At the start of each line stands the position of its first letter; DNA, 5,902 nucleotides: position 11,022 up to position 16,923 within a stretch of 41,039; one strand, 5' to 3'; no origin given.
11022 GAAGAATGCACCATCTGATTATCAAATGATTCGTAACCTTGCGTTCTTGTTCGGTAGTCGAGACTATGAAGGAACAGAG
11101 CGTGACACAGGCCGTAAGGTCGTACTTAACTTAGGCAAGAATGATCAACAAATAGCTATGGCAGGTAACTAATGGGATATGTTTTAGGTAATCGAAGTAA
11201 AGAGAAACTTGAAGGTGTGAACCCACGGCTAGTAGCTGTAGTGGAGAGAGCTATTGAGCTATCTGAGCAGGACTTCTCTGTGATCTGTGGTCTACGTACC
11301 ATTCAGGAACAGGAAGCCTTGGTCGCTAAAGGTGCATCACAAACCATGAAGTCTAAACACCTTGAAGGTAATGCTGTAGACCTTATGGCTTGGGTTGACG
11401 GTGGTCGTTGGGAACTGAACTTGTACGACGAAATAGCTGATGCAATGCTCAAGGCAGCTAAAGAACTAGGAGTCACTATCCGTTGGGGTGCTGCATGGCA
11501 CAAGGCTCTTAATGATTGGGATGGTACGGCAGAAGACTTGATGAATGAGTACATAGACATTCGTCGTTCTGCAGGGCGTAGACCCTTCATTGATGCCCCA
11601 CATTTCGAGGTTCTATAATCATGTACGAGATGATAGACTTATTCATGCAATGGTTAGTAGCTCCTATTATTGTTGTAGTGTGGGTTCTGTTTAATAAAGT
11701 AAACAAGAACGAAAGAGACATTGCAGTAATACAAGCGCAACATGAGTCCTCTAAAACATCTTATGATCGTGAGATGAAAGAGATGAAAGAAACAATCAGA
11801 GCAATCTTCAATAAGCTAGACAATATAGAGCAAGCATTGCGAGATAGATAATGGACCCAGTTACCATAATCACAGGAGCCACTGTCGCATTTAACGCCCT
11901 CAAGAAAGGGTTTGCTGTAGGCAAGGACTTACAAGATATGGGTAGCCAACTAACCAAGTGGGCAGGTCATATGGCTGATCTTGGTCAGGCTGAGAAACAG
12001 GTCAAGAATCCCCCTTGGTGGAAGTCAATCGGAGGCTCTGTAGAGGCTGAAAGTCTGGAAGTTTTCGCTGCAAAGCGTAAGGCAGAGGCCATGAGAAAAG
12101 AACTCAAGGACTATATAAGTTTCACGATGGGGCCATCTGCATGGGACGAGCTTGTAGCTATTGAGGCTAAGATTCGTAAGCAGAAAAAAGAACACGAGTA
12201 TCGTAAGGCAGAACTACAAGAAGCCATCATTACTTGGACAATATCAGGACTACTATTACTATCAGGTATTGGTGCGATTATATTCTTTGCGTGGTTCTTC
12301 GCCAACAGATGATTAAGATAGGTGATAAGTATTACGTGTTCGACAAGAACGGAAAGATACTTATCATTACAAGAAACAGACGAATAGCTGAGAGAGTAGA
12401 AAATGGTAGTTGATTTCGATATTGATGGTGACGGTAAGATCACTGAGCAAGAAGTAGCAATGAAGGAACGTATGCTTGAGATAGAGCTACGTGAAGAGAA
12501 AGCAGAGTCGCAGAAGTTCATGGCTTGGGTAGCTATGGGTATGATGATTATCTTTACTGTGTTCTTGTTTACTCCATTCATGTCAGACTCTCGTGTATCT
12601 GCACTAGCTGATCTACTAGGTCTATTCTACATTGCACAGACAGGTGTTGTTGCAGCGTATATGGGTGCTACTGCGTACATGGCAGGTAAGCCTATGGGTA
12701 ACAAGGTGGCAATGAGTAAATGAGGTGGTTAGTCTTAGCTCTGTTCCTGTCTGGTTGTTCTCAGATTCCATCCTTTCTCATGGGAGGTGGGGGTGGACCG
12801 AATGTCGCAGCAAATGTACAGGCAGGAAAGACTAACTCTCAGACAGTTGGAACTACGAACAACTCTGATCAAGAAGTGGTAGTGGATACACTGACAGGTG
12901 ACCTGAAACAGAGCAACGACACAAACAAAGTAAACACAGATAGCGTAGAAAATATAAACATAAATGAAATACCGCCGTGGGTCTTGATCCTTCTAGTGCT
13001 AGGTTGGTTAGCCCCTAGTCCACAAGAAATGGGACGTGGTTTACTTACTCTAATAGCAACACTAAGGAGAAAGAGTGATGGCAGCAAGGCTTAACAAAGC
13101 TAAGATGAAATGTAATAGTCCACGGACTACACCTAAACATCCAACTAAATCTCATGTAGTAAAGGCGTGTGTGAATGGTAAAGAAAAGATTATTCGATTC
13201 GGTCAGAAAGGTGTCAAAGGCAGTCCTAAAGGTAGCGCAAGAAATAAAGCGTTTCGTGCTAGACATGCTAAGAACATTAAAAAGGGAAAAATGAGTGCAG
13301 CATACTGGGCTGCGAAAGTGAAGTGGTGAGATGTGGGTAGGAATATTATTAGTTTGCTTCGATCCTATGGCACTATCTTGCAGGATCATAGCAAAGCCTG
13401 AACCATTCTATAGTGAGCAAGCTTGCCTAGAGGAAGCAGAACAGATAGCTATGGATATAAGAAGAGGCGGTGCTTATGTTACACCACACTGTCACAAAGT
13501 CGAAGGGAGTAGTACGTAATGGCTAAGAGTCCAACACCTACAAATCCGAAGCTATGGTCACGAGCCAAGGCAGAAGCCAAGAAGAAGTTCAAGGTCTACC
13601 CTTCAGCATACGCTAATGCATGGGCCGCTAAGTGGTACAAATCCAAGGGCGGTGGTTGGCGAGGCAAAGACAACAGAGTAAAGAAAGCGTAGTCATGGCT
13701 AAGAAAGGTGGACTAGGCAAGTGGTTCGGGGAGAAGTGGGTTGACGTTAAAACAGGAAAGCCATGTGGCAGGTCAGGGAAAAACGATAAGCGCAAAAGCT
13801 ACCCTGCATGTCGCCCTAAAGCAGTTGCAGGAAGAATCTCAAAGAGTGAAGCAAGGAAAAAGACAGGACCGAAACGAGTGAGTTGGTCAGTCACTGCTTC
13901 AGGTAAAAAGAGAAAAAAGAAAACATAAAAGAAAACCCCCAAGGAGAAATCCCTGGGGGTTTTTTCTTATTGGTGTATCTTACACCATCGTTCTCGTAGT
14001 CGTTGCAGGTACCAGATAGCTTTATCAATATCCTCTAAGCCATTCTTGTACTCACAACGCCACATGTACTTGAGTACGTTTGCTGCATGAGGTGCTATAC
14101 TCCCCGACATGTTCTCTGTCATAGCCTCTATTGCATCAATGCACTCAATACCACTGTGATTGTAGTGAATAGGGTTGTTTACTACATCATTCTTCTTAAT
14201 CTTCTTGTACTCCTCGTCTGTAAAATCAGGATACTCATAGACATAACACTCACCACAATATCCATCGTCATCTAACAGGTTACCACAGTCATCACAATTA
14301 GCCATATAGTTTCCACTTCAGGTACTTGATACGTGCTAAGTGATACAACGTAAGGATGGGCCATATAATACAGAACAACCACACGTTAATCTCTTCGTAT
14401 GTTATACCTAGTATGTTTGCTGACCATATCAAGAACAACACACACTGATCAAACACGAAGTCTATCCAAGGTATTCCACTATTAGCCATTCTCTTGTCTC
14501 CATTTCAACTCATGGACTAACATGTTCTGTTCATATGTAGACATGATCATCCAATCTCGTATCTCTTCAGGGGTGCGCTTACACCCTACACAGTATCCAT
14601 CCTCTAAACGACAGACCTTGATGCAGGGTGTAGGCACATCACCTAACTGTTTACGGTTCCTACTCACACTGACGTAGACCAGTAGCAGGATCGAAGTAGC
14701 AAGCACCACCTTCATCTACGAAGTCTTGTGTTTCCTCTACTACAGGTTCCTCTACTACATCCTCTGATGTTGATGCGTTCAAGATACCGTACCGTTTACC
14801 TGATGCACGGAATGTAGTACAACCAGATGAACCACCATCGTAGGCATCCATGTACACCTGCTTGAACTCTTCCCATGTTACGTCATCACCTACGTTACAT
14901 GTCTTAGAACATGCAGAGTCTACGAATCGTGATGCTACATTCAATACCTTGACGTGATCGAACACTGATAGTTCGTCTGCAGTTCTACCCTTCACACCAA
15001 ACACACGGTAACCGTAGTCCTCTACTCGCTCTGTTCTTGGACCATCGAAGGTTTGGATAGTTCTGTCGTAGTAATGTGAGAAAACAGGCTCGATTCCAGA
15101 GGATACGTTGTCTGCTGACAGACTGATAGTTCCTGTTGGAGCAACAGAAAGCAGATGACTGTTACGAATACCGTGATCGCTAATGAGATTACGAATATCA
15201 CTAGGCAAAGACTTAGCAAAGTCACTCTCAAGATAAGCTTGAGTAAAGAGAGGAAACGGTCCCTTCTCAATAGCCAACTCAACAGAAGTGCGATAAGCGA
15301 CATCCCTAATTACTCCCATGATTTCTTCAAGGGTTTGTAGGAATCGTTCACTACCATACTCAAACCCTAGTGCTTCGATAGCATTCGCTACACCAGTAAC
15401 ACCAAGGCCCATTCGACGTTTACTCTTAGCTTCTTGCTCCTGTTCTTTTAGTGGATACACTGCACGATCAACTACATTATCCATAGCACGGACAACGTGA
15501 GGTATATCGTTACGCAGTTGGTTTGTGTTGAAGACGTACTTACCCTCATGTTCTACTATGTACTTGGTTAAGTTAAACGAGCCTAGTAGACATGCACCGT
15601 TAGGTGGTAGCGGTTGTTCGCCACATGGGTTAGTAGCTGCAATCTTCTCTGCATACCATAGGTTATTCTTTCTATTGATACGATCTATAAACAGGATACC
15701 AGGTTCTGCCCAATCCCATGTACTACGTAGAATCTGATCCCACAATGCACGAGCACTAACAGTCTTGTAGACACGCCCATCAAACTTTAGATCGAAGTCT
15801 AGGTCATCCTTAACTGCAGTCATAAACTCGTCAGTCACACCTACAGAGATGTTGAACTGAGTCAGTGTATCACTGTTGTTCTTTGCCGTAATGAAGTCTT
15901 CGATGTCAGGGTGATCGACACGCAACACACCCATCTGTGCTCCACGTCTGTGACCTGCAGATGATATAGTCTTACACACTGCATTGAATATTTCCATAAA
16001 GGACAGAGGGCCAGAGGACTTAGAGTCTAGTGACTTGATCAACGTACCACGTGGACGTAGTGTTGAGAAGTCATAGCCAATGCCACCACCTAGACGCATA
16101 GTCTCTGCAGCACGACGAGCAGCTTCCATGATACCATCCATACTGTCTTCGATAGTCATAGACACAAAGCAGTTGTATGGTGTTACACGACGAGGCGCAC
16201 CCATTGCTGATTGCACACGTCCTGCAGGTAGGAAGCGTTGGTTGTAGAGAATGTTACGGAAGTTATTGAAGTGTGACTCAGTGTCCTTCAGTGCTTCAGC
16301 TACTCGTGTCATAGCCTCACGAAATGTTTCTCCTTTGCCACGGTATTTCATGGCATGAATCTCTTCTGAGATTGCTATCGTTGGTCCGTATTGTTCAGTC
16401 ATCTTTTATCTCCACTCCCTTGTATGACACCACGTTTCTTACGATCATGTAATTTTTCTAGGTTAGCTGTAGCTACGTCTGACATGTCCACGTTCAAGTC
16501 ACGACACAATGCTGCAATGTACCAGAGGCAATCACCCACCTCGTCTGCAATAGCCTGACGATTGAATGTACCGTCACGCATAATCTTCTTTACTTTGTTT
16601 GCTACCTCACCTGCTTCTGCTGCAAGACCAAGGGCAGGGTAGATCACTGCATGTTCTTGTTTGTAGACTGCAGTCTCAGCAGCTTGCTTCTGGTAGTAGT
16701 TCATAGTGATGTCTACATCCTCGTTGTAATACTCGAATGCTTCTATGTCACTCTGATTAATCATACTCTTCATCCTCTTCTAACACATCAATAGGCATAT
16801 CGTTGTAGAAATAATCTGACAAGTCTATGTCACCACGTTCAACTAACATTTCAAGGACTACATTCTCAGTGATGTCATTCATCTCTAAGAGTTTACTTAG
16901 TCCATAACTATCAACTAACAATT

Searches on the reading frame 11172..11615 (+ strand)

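Call 59: search_protein_families(library=pfam, max_evalue=0.01, proteins=[window:11172-11615:+])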
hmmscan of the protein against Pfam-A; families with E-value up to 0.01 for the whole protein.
window:11172-11615:+ (148 aa): 2 families
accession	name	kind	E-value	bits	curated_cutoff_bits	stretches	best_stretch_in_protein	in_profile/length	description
PF13539.11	Peptidase_M15_4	-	1.6e-05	25.8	25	1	56-111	3-61/70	D-alanyl-D-alanine carboxypeptidase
PF05951.18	Peptidase_M15_2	-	0.0016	18.7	27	1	17-72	54-111/153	Bacterial protein of unknown function (DUF882)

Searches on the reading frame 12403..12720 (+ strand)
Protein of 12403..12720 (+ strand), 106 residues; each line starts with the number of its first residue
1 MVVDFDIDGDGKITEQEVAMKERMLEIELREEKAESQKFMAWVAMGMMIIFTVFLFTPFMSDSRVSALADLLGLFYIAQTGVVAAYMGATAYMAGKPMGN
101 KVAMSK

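Call 59: search_protein_families(library=pfam, max_evalue=0.01, proteins=[window:12403-12720:+])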
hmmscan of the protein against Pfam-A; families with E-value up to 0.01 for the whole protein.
window:12403-12720:+ (106 aa): 1 family
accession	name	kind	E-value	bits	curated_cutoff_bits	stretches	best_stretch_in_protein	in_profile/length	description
PF00036.39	EF-hand_1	-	0.00095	19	25.4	1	4-18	8-22/29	EF hand domain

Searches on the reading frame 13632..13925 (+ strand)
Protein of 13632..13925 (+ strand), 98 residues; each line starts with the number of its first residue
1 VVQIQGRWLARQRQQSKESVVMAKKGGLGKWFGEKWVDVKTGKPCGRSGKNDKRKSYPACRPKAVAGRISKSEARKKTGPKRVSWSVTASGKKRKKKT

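Call 59: search_protein_families(library=pfam, max_evalue=0.01, proteins=[window:13632-13925:+])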
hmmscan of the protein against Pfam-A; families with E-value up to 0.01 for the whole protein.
window:13632-13925:+ (98 aa): 1 family
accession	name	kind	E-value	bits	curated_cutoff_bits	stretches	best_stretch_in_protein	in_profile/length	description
PF19197.5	DUF5872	-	9e-07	29.9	27.5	1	18-73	46-90/116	Family of unknown function (DUF5872)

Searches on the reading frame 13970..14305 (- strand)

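Call 58: search_protein_families(library=pfam, max_evalue=0.01, proteins=[window:13970-14305:-])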
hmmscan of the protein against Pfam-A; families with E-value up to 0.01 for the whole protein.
window:13970-14305:- (112 aa): 2 families
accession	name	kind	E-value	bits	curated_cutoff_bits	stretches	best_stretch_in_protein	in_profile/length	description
PF11753.13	DUF3310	-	2.4e-15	56.8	24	1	42-101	1-60/60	Protein of unknwon function (DUF3310)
PF23672.1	DUF7153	-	0.0003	21.1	27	1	71-108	126-162/170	Domain of unknown function (DUF7153)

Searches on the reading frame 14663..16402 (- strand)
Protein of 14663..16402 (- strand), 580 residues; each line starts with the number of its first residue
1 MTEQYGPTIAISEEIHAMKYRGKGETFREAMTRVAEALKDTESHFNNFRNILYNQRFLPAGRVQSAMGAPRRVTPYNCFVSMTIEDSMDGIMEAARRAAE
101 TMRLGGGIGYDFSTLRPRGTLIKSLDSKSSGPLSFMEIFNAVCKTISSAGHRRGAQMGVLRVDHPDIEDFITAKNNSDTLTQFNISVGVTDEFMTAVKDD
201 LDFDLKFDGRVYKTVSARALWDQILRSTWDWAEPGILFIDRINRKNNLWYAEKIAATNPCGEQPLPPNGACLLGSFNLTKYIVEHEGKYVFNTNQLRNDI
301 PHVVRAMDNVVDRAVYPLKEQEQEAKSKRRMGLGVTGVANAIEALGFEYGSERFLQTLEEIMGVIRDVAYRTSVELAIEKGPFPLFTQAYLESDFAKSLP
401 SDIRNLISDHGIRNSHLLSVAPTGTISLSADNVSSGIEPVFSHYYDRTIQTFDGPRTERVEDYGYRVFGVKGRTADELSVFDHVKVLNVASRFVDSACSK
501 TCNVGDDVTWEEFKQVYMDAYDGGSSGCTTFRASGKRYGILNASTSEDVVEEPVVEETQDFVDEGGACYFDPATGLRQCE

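Call 58: search_protein_families(library=pfam, max_evalue=0.01, proteins=[window:14663-16402:-])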
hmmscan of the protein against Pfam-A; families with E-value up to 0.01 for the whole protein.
window:14663-16402:- (580 aa): 2 families
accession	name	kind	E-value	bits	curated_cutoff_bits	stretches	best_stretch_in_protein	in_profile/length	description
PF02867.20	Ribonuc_red_lgC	-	5.4e-111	372.2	23.9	1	78-529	3-521/523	Ribonucleotide reductase, barrel domain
PF00317.26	Ribonuc_red_lgN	-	6.4e-05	23.4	28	1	22-71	22-76/77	Ribonucleotide reductase, all-alpha domain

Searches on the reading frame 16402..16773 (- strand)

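Call 58: search_protein_families(library=pfam, max_evalue=0.01, proteins=[window:16402-16773:-])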
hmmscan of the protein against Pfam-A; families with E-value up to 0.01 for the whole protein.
window:16402-16773:- (124 aa): 1 family
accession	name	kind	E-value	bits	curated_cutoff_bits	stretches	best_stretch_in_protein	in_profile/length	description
PF03819.22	MazG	-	9.1e-11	42.3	22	1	49-114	9-72/74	MazG nucleotide pyrophosphohydrolase domain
